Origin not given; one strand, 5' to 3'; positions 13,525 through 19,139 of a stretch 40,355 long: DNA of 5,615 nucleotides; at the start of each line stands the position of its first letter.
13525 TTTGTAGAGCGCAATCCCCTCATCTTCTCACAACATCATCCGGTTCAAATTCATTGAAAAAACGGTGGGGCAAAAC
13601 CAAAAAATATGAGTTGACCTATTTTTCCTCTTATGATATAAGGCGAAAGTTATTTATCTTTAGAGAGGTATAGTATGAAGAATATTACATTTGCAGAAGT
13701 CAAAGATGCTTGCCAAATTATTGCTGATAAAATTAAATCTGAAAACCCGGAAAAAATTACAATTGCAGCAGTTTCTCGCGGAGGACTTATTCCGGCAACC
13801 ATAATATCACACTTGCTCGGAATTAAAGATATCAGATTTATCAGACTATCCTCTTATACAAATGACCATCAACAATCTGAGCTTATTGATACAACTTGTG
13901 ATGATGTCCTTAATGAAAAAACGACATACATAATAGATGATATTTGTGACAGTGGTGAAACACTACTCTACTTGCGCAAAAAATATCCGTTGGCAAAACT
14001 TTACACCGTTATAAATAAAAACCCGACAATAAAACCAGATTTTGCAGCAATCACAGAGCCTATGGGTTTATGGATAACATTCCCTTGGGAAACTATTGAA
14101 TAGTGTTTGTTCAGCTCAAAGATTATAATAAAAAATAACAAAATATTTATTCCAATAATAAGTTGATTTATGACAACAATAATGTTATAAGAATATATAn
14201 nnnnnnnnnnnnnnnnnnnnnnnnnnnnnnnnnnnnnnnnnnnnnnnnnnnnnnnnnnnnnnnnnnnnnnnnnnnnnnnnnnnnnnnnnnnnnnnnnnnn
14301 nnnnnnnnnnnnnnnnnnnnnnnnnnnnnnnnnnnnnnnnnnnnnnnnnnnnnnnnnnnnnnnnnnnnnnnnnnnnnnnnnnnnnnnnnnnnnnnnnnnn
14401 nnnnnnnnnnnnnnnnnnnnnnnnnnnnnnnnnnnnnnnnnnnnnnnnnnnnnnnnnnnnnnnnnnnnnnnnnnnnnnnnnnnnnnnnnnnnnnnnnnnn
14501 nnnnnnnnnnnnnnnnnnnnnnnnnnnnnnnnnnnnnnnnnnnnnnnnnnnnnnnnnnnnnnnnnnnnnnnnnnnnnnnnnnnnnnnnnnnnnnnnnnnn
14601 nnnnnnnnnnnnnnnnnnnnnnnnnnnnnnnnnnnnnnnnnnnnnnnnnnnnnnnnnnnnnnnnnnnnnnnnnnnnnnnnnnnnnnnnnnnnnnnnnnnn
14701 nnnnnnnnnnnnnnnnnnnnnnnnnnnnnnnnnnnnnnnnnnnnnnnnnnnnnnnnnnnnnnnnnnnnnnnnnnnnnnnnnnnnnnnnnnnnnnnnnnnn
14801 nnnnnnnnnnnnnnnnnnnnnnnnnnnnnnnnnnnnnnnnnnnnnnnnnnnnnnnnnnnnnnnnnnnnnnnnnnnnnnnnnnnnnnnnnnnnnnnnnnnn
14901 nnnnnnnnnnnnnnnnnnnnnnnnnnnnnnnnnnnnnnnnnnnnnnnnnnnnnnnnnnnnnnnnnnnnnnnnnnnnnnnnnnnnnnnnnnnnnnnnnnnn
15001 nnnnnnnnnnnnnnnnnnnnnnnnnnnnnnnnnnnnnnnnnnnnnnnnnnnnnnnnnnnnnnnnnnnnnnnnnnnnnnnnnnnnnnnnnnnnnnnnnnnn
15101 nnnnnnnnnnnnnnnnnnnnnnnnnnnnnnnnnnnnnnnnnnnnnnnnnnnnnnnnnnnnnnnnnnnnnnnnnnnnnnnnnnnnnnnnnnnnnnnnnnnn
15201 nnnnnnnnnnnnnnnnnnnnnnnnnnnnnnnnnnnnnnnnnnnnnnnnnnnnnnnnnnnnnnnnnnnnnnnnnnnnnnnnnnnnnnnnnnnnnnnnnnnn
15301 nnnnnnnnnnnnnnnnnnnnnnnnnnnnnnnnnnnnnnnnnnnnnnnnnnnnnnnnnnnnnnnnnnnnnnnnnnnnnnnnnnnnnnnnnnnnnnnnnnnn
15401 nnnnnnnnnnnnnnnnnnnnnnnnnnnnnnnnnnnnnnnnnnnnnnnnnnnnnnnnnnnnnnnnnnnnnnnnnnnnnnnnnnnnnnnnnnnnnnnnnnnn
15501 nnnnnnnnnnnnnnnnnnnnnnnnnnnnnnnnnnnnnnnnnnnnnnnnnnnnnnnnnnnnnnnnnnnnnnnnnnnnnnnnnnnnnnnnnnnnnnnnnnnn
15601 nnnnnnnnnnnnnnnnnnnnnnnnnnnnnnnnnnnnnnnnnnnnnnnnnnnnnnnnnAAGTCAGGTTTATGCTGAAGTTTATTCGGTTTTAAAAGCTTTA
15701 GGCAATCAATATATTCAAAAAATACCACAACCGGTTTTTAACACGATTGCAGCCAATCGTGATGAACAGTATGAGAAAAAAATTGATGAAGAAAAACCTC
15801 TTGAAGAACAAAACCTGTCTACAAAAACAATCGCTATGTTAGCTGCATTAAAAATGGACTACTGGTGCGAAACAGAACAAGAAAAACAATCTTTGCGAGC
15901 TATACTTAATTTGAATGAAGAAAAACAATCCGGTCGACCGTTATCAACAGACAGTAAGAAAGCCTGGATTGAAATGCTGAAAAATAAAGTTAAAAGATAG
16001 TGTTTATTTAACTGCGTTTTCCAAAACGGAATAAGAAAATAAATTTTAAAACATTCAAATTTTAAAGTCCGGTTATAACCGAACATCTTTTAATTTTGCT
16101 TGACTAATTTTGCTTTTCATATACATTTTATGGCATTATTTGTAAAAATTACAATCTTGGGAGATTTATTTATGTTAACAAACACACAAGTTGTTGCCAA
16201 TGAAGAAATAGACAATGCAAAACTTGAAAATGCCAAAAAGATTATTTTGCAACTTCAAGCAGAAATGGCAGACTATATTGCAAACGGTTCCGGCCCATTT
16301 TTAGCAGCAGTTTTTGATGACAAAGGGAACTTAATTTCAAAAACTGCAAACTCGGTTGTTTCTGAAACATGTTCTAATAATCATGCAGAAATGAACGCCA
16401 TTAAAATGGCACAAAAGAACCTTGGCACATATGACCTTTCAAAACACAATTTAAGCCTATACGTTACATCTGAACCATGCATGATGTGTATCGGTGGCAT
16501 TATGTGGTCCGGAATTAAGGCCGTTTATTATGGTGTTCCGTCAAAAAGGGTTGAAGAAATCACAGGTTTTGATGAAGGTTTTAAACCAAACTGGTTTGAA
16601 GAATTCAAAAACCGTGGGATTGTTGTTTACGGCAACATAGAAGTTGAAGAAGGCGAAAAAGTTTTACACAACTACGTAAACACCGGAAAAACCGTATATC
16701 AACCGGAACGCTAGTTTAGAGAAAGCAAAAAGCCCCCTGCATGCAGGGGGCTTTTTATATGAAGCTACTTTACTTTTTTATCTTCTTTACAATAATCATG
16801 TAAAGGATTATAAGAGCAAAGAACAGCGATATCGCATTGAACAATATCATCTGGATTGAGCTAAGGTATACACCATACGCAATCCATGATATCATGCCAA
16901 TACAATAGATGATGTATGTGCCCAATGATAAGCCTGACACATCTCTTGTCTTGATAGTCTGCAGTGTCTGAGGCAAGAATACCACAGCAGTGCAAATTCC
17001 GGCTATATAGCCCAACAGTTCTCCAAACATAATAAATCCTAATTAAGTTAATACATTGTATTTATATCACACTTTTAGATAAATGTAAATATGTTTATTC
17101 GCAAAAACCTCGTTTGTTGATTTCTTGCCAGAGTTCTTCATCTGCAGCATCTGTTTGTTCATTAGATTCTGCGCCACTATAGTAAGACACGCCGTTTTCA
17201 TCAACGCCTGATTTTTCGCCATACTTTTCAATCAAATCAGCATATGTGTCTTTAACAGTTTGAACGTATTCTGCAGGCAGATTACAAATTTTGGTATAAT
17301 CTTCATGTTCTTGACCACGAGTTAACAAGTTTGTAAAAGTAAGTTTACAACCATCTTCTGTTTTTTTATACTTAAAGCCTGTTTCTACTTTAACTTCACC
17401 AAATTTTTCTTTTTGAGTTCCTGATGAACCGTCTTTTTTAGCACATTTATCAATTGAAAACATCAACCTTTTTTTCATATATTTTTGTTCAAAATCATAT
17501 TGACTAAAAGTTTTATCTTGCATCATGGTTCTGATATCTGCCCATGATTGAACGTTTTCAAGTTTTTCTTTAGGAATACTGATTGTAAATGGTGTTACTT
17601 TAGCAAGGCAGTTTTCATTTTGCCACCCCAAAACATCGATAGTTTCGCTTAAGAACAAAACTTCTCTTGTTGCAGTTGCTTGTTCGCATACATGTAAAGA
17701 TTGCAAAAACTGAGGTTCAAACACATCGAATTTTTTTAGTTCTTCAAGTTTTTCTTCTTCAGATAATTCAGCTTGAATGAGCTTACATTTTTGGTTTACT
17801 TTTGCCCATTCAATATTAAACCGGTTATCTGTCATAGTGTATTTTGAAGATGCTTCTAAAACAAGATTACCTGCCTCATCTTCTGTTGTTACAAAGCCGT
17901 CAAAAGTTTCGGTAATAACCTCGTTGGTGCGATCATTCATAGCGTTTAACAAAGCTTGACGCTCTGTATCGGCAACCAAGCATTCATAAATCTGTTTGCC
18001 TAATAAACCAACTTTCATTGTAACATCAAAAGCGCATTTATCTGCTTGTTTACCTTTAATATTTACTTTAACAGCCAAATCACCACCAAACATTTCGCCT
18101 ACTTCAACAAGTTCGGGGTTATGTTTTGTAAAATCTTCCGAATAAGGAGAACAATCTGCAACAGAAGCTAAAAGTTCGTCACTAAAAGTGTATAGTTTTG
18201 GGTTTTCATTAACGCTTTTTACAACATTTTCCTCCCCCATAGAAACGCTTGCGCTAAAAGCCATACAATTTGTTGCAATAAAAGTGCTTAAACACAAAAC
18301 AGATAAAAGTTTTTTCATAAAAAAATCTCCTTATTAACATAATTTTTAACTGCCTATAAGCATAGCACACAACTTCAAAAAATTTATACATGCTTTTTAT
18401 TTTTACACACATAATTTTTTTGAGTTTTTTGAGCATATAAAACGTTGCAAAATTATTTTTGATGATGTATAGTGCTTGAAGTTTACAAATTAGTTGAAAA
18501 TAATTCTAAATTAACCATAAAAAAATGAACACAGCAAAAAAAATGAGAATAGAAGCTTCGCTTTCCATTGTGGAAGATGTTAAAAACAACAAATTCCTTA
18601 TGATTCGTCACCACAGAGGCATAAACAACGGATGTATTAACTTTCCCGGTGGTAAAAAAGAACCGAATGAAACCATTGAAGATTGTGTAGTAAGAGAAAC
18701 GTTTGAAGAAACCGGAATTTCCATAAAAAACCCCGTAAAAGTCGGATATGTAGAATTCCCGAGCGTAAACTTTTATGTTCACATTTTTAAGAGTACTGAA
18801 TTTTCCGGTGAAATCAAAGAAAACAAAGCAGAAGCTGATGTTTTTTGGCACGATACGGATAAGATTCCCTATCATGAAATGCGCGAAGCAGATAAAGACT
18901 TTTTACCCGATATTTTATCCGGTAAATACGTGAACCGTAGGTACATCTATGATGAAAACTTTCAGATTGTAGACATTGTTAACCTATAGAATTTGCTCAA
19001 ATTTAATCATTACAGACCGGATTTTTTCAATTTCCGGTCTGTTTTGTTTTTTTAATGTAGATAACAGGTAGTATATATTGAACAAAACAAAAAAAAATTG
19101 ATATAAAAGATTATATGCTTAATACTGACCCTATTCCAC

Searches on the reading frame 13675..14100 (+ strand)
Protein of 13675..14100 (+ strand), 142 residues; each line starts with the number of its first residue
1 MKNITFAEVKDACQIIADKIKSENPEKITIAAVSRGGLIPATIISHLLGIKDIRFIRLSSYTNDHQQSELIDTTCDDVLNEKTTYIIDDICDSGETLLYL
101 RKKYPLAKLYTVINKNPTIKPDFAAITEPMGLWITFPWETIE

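Call 8: search_protein_families(library=pfam, proteins=[window:13675-14100:+], max_evalue=0.01)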
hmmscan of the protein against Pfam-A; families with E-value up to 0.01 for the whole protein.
window:13675-14100:+ (142 aa): 1 family
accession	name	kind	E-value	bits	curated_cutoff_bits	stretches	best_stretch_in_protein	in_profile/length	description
PF00156.33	Pribosyltran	-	7.1e-11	42.1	26.3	1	11-138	13-151/158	Phosphoribosyl transferase domain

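Call 34: search_protein_families(library=ncbifam, proteins=[window:13675-14100:+], max_evalue=0.01)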
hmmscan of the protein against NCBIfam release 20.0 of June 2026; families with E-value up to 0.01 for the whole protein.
window:13675-14100:+ (142 aa): 7 families
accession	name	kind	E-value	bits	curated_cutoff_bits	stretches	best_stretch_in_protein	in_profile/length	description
NF006613.0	PRK09177.1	equivalog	5e-22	78.2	138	1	3-140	11-146/159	xanthine phosphoribosyltransferase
NF000014.2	tet_prtrans_34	exception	1.4e-18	67.3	345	1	4-140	7-141/154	xanthine phosphoribosyltransferase Tet(34)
TIGR01203.1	HGPRTase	equivalog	1.7e-10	40.9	150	1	5-102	4-106/167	hypoxanthine phosphoribosyltransferase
NF006605.0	PRK09162.1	equivalog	1e-07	31.5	181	1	7-102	21-119/183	hypoxanthine-guanine phosphoribosyltransferase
NF002620.0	PRK02277.1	subfamily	2.7e-05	23.9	115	1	10-97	70-157/201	orotate phosphoribosyltransferase-like protein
NF002320.0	PRK01259.1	subfamily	0.00095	18.6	297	1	12-98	150-231/316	ribose-phosphate diphosphokinase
TIGR01251.1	ribP_PPkin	subfamily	0.0028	16.6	113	1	11-98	144-227/309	ribose-phosphate diphosphokinase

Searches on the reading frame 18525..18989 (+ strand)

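Call 34: search_protein_families(library=ncbifam, proteins=[window:18525-18989:+], max_evalue=0.01)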
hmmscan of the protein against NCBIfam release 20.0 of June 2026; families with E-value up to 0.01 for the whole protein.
window:18525-18989:+ (154 aa): 20 families
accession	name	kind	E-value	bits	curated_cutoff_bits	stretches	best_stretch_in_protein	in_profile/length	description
NF006530.0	PRK08999.1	equivalog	3.3e-14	52.6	245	1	6-127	3-125/315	Nudix family hydrolase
NF008044.0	PRK10776.1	equivalog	1e-10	41.6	148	1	10-118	5-114/130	8-oxo-dGTP diphosphatase MutT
TIGR00586.1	mutt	equivalog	1.8e-10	40.9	97.9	1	6-104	4-102/129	8-oxo-dGTP diphosphatase MutT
TIGR02705.1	nudix_YtkD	equivalog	4.8e-09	35.9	154.4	1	20-71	33-80/156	RNA deprotection pyrophosphohydrolase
NF007834.0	PRK10546.1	equivalog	1.2e-07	31.6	156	1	20-127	13-122/135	pyrimidine (deoxy)nucleoside triphosphate diphosphatase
NF001299.0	PRK00241.1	equivalog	1.5e-07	31.1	158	1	19-115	142-239/263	NAD(+) diphosphatase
NF003791.0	PRK05379.2-3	equivalog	2e-05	24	409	1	19-149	210-333/340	bifunctional nicotinamide-nucleotide adenylyltransferase/Nudix hydroxylase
NF041652.1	Nud_hyd_Dein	equivalog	0.00014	22.1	200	1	28-69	31-76/152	Nudix hydrolase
NF003790.0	PRK05379.2-2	equivalog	0.00028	20.1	403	1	21-66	227-272/354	bifunctional nicotinamide mononucleotide adenylyltransferase/ADP-ribose pyrophosphatase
NF003785.0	PRK05379.1-1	equivalog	0.00031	20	418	1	19-67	211-259/347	bifunctional nicotinamide-nucleotide adenylyltransferase/Nudix hydroxylase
TIGR00052.1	TIGR00052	subfamily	0.00045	19.8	79.55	1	45-75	89-119/188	nudix-type nucleoside diphosphatase, YffH/AdpP family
NF003787.0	PRK05379.1-4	equivalog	0.00062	18.8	449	1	19-77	216-274/346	bifunctional nicotinamide-nucleotide adenylyltransferase/Nudix hydroxylase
NF003788.0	PRK05379.1-5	equivalog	0.0009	18.6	354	1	19-76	221-278/351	bifunctional nicotinamide-nucleotide adenylyltransferase/Nudix hydroxylase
NF012016.0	PRK15472.1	equivalog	0.00095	18.9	95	1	24-65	17-60/141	nucleoside triphosphatase NudI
NF003786.0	PRK05379.1-2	equivalog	0.0015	17.8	397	1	22-76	229-283/354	bifunctional nicotinamide-nucleotide adenylyltransferase/Nudix hydroxylase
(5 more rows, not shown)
